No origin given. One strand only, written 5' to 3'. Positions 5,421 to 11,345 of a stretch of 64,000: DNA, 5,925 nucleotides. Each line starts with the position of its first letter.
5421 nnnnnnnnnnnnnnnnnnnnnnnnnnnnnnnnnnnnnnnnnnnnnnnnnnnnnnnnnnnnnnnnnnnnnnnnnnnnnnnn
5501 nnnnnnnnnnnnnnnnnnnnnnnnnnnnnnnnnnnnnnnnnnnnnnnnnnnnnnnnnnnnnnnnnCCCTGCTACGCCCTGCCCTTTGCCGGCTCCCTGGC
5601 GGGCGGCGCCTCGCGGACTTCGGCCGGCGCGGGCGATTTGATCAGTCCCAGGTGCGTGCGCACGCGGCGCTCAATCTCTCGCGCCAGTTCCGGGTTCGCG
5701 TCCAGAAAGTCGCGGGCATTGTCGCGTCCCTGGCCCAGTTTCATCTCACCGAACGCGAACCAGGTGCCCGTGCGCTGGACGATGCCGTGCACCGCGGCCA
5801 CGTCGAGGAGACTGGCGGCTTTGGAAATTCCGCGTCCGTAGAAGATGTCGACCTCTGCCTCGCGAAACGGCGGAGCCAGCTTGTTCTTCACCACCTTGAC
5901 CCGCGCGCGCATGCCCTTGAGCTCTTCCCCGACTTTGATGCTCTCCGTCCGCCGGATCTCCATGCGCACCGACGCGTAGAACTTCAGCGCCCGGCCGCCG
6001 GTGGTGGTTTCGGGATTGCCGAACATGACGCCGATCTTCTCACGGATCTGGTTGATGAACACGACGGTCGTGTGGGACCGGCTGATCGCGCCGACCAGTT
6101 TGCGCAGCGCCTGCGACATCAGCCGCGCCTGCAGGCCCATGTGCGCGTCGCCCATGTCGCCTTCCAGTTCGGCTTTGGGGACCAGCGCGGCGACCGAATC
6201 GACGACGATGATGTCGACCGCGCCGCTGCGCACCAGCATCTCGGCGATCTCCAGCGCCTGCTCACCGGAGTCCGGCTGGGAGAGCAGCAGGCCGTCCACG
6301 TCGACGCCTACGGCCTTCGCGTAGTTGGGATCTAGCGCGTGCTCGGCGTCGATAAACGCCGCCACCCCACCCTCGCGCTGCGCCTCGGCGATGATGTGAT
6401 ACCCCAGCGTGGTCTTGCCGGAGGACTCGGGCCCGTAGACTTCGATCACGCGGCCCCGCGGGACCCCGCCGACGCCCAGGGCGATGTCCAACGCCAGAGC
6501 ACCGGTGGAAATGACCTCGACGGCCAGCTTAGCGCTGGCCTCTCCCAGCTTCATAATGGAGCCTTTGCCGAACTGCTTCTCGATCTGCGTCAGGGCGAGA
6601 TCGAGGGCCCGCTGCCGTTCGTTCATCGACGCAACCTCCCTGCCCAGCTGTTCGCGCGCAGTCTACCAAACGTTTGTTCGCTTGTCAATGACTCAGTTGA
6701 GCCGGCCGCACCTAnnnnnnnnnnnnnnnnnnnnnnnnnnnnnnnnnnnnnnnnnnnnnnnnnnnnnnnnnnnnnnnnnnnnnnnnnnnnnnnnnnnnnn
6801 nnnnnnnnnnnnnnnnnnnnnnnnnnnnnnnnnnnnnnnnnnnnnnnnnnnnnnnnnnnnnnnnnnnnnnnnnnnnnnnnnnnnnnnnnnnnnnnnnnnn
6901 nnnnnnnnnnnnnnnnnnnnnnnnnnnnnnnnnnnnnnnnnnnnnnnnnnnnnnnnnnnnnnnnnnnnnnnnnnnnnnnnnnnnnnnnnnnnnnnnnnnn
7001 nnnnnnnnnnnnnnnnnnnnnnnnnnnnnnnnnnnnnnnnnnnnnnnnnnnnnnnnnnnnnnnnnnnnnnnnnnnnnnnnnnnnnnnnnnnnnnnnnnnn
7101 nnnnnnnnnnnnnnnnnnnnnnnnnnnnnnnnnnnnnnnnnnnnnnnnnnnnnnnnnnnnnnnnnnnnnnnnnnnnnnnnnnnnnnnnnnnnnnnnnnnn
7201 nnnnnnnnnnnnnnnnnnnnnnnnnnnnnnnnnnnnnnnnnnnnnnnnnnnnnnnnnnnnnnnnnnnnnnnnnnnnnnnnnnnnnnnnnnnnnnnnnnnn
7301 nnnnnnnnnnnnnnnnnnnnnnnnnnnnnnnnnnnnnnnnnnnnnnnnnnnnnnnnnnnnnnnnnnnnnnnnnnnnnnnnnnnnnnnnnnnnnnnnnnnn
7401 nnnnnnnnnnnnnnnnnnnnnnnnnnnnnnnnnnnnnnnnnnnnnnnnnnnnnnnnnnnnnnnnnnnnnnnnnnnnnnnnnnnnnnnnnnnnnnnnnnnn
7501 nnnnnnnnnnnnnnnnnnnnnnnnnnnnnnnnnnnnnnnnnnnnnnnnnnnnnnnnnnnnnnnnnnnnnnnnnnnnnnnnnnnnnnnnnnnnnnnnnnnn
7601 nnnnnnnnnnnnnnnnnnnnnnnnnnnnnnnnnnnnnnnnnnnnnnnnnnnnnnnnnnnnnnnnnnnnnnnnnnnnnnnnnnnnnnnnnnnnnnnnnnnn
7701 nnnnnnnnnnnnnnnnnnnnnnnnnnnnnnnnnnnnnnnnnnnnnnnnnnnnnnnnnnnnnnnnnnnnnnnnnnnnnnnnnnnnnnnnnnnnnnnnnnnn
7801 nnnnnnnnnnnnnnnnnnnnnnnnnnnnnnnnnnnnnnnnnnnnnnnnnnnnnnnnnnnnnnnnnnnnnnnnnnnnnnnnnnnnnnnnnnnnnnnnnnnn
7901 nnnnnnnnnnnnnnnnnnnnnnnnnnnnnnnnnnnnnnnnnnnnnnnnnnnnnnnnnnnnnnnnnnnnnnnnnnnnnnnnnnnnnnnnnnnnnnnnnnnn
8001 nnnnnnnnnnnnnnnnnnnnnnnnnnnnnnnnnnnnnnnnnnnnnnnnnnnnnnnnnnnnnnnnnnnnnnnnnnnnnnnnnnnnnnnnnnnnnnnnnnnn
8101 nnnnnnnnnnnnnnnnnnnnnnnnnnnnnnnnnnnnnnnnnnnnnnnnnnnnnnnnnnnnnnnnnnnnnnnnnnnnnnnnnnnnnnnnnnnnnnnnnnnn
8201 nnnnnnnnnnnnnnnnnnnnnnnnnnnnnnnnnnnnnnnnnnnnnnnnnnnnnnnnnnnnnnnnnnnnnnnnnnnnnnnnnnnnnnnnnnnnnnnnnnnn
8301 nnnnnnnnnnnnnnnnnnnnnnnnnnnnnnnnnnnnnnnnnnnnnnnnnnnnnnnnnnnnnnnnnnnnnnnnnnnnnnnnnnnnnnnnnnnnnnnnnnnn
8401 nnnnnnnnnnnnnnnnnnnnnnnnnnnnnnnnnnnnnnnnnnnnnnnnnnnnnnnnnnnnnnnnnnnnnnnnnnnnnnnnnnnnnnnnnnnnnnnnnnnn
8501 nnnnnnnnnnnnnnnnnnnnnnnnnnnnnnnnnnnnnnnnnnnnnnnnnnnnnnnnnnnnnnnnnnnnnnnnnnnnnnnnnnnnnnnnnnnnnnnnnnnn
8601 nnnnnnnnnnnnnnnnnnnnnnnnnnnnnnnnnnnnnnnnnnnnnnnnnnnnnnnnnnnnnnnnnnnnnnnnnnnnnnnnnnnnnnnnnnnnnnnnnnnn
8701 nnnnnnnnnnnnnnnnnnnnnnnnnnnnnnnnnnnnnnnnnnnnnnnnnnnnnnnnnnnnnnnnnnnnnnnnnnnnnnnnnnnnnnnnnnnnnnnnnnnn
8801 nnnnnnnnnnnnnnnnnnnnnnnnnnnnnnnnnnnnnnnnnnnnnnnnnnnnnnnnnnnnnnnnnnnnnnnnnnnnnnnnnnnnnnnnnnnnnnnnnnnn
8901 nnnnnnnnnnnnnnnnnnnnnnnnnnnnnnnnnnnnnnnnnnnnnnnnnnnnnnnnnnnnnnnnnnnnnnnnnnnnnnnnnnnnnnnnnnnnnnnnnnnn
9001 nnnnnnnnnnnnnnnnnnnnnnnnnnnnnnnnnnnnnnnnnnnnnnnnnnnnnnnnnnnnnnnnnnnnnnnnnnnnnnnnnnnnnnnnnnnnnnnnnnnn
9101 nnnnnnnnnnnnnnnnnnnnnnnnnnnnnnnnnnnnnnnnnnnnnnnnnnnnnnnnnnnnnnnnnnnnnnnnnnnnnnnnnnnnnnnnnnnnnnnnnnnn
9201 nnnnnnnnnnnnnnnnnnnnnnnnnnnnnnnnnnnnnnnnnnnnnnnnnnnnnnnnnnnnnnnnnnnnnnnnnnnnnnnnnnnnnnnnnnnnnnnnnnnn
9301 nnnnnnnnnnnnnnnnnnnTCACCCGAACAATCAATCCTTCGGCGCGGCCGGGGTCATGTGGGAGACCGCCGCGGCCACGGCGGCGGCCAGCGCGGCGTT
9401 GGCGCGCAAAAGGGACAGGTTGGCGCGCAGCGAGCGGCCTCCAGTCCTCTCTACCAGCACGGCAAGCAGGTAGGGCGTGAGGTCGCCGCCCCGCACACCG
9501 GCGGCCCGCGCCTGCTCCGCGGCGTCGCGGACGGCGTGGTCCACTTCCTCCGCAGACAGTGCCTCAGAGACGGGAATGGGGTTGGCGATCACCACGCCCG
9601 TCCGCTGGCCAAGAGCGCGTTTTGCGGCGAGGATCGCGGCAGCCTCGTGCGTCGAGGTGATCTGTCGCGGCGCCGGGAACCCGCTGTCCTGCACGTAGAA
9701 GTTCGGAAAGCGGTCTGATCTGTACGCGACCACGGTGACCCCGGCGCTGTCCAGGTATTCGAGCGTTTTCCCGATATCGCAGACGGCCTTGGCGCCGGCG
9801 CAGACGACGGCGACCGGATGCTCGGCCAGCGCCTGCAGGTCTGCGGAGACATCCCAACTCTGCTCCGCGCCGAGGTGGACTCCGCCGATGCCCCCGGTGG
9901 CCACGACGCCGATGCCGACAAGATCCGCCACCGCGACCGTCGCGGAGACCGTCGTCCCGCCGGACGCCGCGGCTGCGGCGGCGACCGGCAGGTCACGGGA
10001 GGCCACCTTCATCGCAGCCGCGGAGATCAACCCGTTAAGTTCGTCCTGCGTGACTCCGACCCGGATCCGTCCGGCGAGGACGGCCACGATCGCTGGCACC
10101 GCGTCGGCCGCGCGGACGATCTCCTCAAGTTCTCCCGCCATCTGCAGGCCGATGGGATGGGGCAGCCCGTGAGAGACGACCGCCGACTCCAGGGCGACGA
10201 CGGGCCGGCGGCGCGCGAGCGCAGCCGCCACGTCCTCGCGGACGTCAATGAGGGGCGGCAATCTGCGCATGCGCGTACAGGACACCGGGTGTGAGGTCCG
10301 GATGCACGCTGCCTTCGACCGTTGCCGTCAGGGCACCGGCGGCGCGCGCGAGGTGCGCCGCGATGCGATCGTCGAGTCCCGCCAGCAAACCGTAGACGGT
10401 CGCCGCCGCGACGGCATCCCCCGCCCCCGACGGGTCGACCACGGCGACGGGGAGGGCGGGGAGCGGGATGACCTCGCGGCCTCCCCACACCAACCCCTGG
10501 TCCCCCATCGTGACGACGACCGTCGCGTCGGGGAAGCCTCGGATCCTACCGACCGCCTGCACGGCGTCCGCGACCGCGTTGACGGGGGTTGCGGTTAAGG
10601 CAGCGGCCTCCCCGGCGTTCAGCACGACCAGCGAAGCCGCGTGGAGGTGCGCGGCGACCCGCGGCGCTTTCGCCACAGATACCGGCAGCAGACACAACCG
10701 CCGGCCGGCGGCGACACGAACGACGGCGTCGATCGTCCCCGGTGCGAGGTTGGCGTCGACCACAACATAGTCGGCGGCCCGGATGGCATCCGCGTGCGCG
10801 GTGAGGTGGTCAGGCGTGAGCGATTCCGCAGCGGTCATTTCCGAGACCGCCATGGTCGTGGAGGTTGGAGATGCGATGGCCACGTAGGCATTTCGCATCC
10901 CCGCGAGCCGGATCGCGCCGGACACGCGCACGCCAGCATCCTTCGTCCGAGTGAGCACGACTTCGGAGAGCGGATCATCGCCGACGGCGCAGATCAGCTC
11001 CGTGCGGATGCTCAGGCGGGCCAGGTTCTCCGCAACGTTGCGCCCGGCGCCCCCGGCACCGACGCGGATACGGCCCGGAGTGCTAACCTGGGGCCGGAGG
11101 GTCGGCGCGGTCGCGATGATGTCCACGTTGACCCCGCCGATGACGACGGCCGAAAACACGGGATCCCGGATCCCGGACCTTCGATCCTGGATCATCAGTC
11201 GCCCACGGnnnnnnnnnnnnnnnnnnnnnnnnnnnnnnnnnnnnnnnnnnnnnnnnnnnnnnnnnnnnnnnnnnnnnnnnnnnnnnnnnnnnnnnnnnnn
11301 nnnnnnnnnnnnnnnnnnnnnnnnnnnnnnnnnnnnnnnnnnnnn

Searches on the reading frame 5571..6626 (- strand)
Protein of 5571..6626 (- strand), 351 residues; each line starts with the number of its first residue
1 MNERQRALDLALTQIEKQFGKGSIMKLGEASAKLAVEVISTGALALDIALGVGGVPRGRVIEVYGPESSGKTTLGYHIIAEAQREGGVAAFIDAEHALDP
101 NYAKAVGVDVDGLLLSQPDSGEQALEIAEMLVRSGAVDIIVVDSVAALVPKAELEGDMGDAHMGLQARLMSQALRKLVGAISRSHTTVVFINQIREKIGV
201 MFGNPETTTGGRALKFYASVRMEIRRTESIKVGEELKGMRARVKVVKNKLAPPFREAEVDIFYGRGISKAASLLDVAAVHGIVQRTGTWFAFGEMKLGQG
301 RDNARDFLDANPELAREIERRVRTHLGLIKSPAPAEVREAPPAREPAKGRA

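Call 17: search_protein_families(library=pfam, proteins=[window:5571-6626:-], max_evalue=0.00001)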
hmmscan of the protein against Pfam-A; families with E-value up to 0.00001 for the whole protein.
window:5571-6626:- (351 aa): 4 families
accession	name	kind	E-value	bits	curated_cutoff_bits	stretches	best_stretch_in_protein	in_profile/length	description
PF00154.27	RecA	-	2.9e-140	466.6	27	1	6-268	1-262/262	recA bacterial DNA recombination protein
PF21096.2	RecA_C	-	5.1e-21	75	27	1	272-326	2-56/57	RecA C-terminal domain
PF08423.17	Rad51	-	2e-07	31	22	1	37-227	6-212/244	Rad51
PF06745.19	ATPase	-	1.5e-06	28.2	26.6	0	40-97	2-59/231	KaiC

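Call 37: find_homologous_proteins(query=window:5571-6626:-)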
Query window:5571-6626:- (351 aa): 8000 proteins with E <= 0.001 among 8000 candidates; the best 120 are listed.
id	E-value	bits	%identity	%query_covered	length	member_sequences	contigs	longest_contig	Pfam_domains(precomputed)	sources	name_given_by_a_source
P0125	1.0e-219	747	100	100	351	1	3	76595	PF06745.20,PF08423.18,PF00154.28,PF21096.3,PF27531.1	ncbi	-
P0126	2.9e-211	719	95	100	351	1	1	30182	PF06745.20,PF08423.18,PF00154.28,PF21096.3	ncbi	-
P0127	1.3e-210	717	94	100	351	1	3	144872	PF06745.20,PF08423.18,PF00154.28,PF21096.3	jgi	-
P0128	1.3e-205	700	93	100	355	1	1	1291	PF06745.20,PF08423.18,PF00154.28,PF21096.3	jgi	jgi:recombination protein RecA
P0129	1.5e-205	700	92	100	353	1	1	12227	PF06745.20,PF08423.18,PF00154.28,PF21096.3,PF27531.1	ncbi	-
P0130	6.6e-205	698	91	100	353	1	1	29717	PF06745.20,PF08423.18,PF00154.28,PF21096.3,PF27531.1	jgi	jgi:recombination protein RecA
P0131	1.3e-204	697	92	100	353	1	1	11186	PF06745.20,PF08423.18,PF00154.28,PF21096.3,PF27531.1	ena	-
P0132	8.7e-204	694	91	100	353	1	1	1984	PF06745.20,PF08423.18,PF00154.28,PF21096.3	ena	-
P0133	2.1e-203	693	91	100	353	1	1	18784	PF06745.20,PF08423.18,PF00154.28,PF21096.3,PF27531.1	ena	-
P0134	2.2e-203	693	91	100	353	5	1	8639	PF06745.20,PF08423.18,PF00154.28,PF21096.3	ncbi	-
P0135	5.9e-203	692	91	100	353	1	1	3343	PF06745.20,PF08423.18,PF00154.28,PF21096.3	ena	-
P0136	7.1e-203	691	91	100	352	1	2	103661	PF06745.20,PF08423.18,PF00154.28,PF21096.3,PF27531.1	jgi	-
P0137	1.4e-202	690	91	100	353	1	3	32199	PF06745.20,PF08423.18,PF00154.28,PF21096.3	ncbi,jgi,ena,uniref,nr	ncbi:MAG: recombinase RecA [Bacillati bacterium ANGP1]|uniref:Protein RecA n=1 Tax=Candidatus Segeti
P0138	1.8e-202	690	68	92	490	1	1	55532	PF13173.13,PF06745.20,PF03796.22,PF08423.18,PF13401.13,PF00154.28,PF01637.25,PF27531.1,PF13191.13,PF13479.13,PF00005.34,PF14516.13,PF21096.3,PF13481.13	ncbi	-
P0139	1.4e-201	687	90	100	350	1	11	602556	PF06745.20,PF08423.18,PF00154.28,PF21096.3,PF27531.1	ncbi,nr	ncbi:MAG: recombinase RecA [Armatimonadota bacterium]|nr:recombinase RecA [Armatimonadota bacterium]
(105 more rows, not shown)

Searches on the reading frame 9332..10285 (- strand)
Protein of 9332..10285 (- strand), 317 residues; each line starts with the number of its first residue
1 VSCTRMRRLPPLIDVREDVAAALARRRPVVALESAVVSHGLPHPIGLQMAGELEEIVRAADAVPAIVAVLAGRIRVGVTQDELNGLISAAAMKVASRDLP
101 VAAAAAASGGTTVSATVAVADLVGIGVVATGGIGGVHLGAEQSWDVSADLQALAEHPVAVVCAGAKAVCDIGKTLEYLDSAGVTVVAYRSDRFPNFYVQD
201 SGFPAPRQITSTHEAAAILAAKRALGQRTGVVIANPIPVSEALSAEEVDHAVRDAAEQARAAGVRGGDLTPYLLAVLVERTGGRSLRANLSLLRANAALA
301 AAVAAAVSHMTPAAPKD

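Call 17: search_protein_families(library=pfam, proteins=[window:9332-10285:-], max_evalue=0.00001)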
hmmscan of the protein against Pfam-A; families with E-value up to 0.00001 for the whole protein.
window:9332-10285:- (317 aa): 1 family
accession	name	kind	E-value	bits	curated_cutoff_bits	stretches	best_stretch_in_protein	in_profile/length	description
PF04227.17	Indigoidine_A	-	1.7e-107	359.5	25.2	1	19-305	2-290/291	Indigoidine synthase A like protein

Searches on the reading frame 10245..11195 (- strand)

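Call 17: search_protein_families(library=pfam, proteins=[window:10245-11195:-], max_evalue=0.00001)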
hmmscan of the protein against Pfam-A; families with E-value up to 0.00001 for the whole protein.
window:10245-11195:- (316 aa): 1 family
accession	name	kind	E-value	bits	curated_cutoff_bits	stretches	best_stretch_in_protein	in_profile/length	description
PF00294.29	PfkB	-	4e-44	151.6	25.8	1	16-299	4-298/302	pfkB family carbohydrate kinase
